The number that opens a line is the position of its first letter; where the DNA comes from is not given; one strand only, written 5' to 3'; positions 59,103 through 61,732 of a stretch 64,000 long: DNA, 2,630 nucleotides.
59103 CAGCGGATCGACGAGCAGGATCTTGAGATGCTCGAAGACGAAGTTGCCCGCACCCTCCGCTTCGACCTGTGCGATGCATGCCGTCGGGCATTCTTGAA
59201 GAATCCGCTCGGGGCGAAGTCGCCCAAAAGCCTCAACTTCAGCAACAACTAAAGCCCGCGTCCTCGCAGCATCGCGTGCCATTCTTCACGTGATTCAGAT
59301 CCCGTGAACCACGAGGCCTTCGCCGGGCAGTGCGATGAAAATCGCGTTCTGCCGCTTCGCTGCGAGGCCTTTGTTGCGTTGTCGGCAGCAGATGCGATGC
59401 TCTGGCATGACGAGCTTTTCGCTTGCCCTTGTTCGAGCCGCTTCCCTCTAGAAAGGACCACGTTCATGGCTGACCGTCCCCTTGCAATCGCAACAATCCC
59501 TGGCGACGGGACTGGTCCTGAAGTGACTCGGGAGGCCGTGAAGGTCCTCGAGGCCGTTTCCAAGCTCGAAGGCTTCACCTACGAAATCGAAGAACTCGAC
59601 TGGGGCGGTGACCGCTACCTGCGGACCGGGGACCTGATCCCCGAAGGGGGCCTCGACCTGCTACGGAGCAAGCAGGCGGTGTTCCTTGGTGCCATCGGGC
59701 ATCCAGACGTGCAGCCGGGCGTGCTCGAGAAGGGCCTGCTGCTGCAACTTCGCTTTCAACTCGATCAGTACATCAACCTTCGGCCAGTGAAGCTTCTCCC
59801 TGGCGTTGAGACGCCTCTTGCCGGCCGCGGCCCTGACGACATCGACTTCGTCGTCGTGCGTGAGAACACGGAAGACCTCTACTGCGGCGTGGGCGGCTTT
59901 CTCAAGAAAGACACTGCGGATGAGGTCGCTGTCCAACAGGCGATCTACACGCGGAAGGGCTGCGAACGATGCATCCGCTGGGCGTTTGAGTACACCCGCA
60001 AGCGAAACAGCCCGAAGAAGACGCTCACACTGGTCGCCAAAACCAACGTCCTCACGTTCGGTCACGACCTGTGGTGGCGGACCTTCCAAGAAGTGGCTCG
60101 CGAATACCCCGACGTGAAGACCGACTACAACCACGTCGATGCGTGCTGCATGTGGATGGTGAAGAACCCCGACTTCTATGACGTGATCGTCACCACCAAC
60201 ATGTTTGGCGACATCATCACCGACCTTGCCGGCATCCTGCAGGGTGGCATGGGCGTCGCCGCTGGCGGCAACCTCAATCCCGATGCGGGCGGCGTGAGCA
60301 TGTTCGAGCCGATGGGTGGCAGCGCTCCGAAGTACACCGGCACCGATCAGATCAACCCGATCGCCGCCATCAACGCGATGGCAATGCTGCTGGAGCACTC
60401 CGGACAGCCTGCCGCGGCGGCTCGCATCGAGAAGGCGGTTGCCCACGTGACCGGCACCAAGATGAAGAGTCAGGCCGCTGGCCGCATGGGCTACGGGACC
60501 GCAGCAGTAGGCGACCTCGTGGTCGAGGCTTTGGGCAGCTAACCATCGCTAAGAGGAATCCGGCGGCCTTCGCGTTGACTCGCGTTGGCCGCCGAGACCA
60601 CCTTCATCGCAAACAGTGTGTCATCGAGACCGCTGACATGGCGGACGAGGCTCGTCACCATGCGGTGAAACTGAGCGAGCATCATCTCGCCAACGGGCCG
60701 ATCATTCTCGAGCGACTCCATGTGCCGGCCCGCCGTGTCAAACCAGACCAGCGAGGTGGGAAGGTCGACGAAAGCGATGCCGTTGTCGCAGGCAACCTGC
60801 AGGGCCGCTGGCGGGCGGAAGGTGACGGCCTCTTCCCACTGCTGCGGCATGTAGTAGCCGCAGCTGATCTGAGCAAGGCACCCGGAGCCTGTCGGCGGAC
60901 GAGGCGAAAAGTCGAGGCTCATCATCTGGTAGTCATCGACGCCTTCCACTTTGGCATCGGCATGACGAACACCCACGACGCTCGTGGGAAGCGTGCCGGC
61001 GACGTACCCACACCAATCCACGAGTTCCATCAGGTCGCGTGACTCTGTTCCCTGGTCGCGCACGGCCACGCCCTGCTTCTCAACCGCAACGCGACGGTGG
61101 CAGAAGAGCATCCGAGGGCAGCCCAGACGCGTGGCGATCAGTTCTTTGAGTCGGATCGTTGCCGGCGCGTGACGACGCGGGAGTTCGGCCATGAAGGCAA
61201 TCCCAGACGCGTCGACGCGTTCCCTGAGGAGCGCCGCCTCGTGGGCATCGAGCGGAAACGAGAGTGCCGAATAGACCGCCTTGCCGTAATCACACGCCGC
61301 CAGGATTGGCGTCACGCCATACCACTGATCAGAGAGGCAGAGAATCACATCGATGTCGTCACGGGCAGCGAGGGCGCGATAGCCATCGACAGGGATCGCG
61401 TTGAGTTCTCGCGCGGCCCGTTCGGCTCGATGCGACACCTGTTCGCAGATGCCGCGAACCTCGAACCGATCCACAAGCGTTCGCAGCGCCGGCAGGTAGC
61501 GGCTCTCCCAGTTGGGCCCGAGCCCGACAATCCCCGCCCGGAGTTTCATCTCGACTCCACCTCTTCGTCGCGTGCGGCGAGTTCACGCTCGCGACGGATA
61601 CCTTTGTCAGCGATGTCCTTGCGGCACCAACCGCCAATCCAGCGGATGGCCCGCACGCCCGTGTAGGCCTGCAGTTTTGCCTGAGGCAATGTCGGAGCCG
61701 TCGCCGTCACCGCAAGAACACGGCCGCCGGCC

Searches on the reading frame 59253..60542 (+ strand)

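Call 11: search_protein_families(library=pfam, proteins=[window:59253-60542:+], max_evalue=0.001)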
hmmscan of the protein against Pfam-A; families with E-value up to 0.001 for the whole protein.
window:59253-60542:+ (429 aa): 1 family
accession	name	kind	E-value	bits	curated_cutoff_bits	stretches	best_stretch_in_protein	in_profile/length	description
PF00180.25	Iso_dh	-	8.1e-90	302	27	1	79-407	2-330/348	Isocitrate/isopropylmalate dehydrogenase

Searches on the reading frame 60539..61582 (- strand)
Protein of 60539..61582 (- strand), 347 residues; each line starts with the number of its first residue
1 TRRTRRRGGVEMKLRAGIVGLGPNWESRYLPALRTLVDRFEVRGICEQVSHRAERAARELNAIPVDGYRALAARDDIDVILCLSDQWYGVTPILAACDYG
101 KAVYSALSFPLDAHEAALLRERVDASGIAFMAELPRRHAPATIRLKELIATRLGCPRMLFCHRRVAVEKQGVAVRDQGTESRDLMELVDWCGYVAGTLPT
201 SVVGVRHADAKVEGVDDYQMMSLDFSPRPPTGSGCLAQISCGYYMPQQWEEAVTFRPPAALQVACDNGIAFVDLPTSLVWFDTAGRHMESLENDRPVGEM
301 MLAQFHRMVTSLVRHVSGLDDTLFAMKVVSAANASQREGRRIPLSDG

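Call 11: search_protein_families(library=pfam, proteins=[window:60539-61582:-], max_evalue=0.001)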
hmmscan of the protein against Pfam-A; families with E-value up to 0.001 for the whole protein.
window:60539-61582:- (347 aa): 1 family
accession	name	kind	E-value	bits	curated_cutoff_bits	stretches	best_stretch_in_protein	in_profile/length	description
PF01408.29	GFO_IDH_MocA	-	5.4e-07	30.7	24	1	14-103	1-89/120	Oxidoreductase family, NAD-binding Rossmann fold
